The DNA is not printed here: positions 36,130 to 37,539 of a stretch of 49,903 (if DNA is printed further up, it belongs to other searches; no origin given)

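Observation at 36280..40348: pilB-pilC translationally coupled to a GT-C PIG-V-like glycosyltransferase, with no pilin, PilMNOPQ or PilT genes nearby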

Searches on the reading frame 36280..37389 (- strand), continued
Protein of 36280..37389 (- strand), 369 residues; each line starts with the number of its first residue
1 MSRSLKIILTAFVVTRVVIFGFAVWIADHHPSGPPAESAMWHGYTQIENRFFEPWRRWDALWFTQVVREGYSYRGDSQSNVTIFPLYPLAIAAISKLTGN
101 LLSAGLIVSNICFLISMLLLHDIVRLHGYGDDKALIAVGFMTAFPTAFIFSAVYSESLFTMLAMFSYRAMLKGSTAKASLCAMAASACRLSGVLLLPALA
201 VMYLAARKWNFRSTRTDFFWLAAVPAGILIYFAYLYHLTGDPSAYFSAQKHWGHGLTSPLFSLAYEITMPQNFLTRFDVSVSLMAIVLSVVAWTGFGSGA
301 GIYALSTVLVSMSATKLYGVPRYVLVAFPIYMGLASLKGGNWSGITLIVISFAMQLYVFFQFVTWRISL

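Call 23: find_encoding_contigs(protein=P0010, flank=8000, max_places=2)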
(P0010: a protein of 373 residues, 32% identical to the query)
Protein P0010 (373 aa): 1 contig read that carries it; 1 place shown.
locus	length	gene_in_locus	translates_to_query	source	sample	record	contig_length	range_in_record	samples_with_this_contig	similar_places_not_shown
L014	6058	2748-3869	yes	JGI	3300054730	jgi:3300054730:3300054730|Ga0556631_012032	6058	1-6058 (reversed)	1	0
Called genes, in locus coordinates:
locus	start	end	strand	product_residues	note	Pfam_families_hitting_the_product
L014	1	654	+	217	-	?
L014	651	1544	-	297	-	PF04055:Radical_SAM, PF13353:Fer4_12 (faint), PF06463:Mob_synth_C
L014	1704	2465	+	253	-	PF01784:DUF34_NIF3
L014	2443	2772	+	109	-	-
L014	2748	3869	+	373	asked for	-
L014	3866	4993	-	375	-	PF13191:AAA_16, PF13401:AAA_22, PF22703:Cdc6_lid, PF09079:WHD_Cdc6 (faint)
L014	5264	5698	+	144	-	PF01980:TrmO_N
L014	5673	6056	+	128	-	?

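Call 28: search_protein_families(library=pfam, proteins=[L005:4952-7351:-, L005:3448-4524:-, L005:1825-2832:-, L005:8848-9840:+, L005:8704-9405:-, L004:1981-3348:+, L004:3367-4470:+, L004:4471-5253:+, L004:5266-6057:+, L004:1314-2093:-], max_evalue=0.001)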
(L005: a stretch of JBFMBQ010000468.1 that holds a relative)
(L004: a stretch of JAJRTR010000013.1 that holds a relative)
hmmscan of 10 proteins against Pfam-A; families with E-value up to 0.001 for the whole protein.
L005:4952-7351:- (799 aa): 1 family
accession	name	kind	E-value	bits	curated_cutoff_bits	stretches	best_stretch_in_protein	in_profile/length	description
PF01229.23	Glyco_hydro_39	-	1.3e-05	24.6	26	1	69-235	62-227/472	Glycosyl hydrolases family 39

L005:3448-4524:- (358 aa): 9 families
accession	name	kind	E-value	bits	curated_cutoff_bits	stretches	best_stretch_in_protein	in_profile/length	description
PF00437.27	T2SSE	-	1.2e-49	169.4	24.9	1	3-278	12-287/370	Type II/IV secretion system protein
PF13604.12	AAA_30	-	8.7e-06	26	27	1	115-213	10-105/191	AAA domain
PF00004.35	AAA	-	1.3e-05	26.1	21.2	1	126-237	1-98/131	ATPase family associated with various cellular activities (AAA)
PF03215.21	Rad17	-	1.9e-05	25.2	23.8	1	118-156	40-78/186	Rad17 P-loop domain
PF25199.1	nSTAND_NTPase5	-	0.00011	22.5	34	1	116-167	34-85/145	Novel STAND NTPase 5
PF24883.2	NPHP3_N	-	0.00026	21.6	24.8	1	121-150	20-49/164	Nephrocystin 3, N-terminal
PF13191.12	AAA_16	-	0.00028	21.9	32.6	1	119-157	20-62/167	AAA ATPase domain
PF13401.12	AAA_22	-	0.00028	21.7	27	1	122-152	4-33/130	AAA domain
PF13245.12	AAA_19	-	0.00053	20.6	25.1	0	122-151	10-39/134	AAA domain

L005:1825-2832:- (335 aa): 8 families
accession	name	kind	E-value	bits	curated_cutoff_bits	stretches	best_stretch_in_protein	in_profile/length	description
PF01370.27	Epimerase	-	5.8e-34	118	20.9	1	5-227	2-238/240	NAD dependent epimerase/dehydratase family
PF01073.25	3Beta_HSD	-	4.2e-20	72.4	22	1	5-180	1-193/280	3-beta hydroxysteroid dehydrogenase/isomerase family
PF16363.11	GDP_Man_Dehyd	-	5.9e-18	65.8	27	1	5-173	1-188/332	GDP-mannose 4,6 dehydratase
PF07993.18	NAD_binding_4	-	1.9e-17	63.7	20.1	1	58-189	82-227/258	Male sterility protein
PF13460.12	NAD_binding_10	-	5.3e-14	52.9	27.2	1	8-172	1-150/184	NAD(P)H-binding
PF04321.23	RmlD_sub_bind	-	6.2e-12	45.6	27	1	3-173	2-156/287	RmlD substrate binding domain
PF05368.20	NmrA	-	1.1e-08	35.4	27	1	4-109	5-104/298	NmrA-like family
PF02719.21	Polysacc_synt_2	-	1.9e-05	24.5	20.2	1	46-112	57-128/293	Polysaccharide biosynthesis protein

L005:8848-9840:+ (330 aa): 6 families
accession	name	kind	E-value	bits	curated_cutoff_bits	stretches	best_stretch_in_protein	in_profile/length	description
PF01207.24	Dus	-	4e-81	273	20.4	1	23-324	1-302/311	Dihydrouridine synthase (Dus)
PF00977.27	His_biosynth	-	2.4e-09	37.4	23.6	1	122-239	102-223/228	Histidine biosynthesis protein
PF00724.26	Oxidored_FMN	-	2e-06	27.7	27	1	179-249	266-336/342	NADH:flavin oxidoreductase / NADH oxidase family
PF01180.27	DHO_dh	-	1.9e-05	24.4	27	1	102-244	120-279/291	Dihydroorotate dehydrogenase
PF04131.20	NanE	-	7.5e-05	22.4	27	1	162-238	101-176/192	Putative N-acetylmannosamine-6-phosphate epimerase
PF03060.21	NMO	-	0.00027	20.9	28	1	22-239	13-226/331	Nitronate monooxygenase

L005:8704-9405:- (233 aa): 0 families

L004:1981-3348:+ (455 aa): 0 families

L004:3367-4470:+ (367 aa): 4 families
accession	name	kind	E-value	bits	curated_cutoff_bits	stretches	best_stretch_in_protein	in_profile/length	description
PF13416.11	SBP_bac_8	-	2.4e-22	80.5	27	1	74-335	3-272/279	Bacterial extracellular solute-binding protein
PF13343.11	SBP_bac_6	-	5.6e-20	72.3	24.6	1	126-329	24-225/245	Bacterial extracellular solute-binding protein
PF13531.11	SBP_bac_11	-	2.5e-15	57.3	25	1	60-312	2-219/227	Bacterial extracellular solute-binding protein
PF01547.30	SBP_bac_1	-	1.5e-12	48.6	26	1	66-309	7-304/307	Bacterial extracellular solute-binding protein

L004:4471-5253:+ (260 aa): 1 family
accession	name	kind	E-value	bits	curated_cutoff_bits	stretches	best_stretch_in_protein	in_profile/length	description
PF00528.27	BPD_transp_1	-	7.6e-07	29.5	26.4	1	72-256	1-176/184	Binding-protein-dependent transport system inner membrane component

L004:5266-6057:+ (263 aa): 0 families

L004:1314-2093:- (259 aa): 0 families

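Call 30: search_solved_structures(query=A1, max_evalue=10)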
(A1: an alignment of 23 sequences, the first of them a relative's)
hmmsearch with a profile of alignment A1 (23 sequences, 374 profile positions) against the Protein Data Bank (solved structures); distinct sequences matched with E-value up to 10: 2.
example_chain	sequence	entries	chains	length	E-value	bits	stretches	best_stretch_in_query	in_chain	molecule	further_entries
6ywe_J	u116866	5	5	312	0.71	12.1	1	49-80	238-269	Ribosomal protein L15 | 50S ribosomal subunit protein L15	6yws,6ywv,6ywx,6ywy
6gsi_E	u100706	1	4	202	1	11.5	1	43-82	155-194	Junctional adhesion molecule A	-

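Call 40: predict_structure(alignment_id=A1)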
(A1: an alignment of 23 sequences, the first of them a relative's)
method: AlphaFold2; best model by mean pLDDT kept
length: 369 residues; sequences in the alignment: 23
mean_pLDDT: 92.1   pTM: 0.92
mean pLDDT of the five models: 92.1, 91.3, 91.1, 91.0, 91.0
residues with pLDDT >= 90: 301; 70-90: 44; 50-70: 20; < 50: 4
segments of 3 or more residues with pLDDT < 50: 43-45
pLDDT, mean of each block of 10 residues (from residue 1): 94 96 90 58 55 84 93 91 96 97 96 99 96 96 96 96 99 98 98 98 97 92 97 95 93 89 94 93 97 97 97 91 95 87 90 96 81
secondary structure, 60 per line:
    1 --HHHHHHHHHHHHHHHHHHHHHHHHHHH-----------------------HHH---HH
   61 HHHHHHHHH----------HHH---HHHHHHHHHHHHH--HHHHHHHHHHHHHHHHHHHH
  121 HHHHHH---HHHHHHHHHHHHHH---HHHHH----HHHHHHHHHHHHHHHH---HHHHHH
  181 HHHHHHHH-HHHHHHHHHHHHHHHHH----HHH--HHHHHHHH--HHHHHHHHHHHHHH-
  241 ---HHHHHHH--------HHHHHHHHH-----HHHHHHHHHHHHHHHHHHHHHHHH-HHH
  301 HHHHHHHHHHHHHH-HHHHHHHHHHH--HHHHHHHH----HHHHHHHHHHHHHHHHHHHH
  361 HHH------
elements in order: H3-29 H59-69 H86-98 H101-126 H130-143 H147-151 H156-171 H175-188 H190-206 H216-223 H226-239 H244-250 H259-267 H273-296 H298-314 H316-326 H329-336 H341-363

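Call 42: fold_search(model_id=the predicted structure, library=pdb)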
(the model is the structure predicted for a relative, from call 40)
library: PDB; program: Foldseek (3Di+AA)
matches with E <= 10: 481; with E <= 0.001: 14
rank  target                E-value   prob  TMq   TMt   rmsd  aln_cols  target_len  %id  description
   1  8age_A                4.5e-05  1.00  0.50  0.32  10.2       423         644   11  Structure of yeast oligosaccharylransferase complex with acceptor peptide bound (released 2022-12-07)
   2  7oci_F                9.9e-05  1.00  0.45  0.30  12.8       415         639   13  Cryo-EM structure of yeast Ost6p containing oligosaccharyltransferase complex (released 2022-02-16)
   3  6ezn_F                1.6e-04  1.00  0.44  0.29  11.6       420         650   12  Cryo-EM structure of the yeast oligosaccharyltransferase (OST) complex (released 2018-01-17)
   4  6s7t_A                1.9e-04  1.00  0.48  0.29  14.1       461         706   11  Cryo-EM structure of human oligosaccharyltransferase complex OST-B (released 2019-12-18)
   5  6gxc_A                2.0e-04  1.00  0.52  0.32   8.9       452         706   12  Bacterial oligosaccharyltransferase PglB in complex with an inhibitory peptide and a reactive lipid-linked oligosaccha (released 2018-11-14)
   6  6s7o_A                2.5e-04  1.00  0.47  0.30  14.2       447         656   12  Cryo-EM structure of human oligosaccharyltransferase complex OST-A (released 2019-12-18)
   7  8b6l_I                2.9e-04  1.00  0.47  0.30  14.8       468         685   11  Subtomogram average of the human Sec61-TRAP-OSTA-translocon (released 2022-12-07)
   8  8agc_A                3.1e-04  1.00  0.46  0.28  13.8       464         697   11  Structure of yeast oligosaccharylransferase complex with lipid-linked oligosaccharide and non-acceptor peptide bound (released 2022-12-07)
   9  5gmy_A                3.5e-04  1.00  0.48  0.25  14.6       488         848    9  Crystal structure of the Archaeoglobus fulgidus oligosaccharyltransferase (O29867_ARCFU) tethered with an acceptor pep (released 2017-02-01)
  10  9n9j_I                4.2e-04  1.00  0.49  0.29  14.6       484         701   12  Structure of a GRP94 folding intermediate engaged with a CCDC134- and FKBP11-bound secretory translocon (released 2025-11-19)
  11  5f15                  5.9e-04  1.00  0.52  0.38   9.2       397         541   12  Crystal Structure of ArnT from Cupriavidus metallidurans bound to Undecaprenyl phosphate (released 2016-02-17)
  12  6c26_A                6.4e-04  1.00  0.46  0.30  11.4       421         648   13  The Cryo-EM structure of a eukaryotic oligosaccharyl transferase complex (released 2018-01-31)
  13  9i5k_A                6.7e-04  1.00  0.51  0.41   8.9       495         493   11  Structure of the Chaetomium thermophilum Pmt4 homodimer (C2 symmetry) (released 2025-12-24)
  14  7wld_U                7.3e-04  1.00  0.48  0.44  11.5       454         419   11  Cryo-EM structure of the human glycosylphosphatidylinositol transamidase complex at 2.53 Angstrom resolution (released 2022-04-27)
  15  7bvc_A                1.0e-03  1.00  0.53  0.22   7.5       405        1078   14  Cryo-EM structure of Mycobacterium smegmatis arabinosyltransferase EmbA-EmbB-AcpM2 in complex with ethambutol (released 2020-04-29)
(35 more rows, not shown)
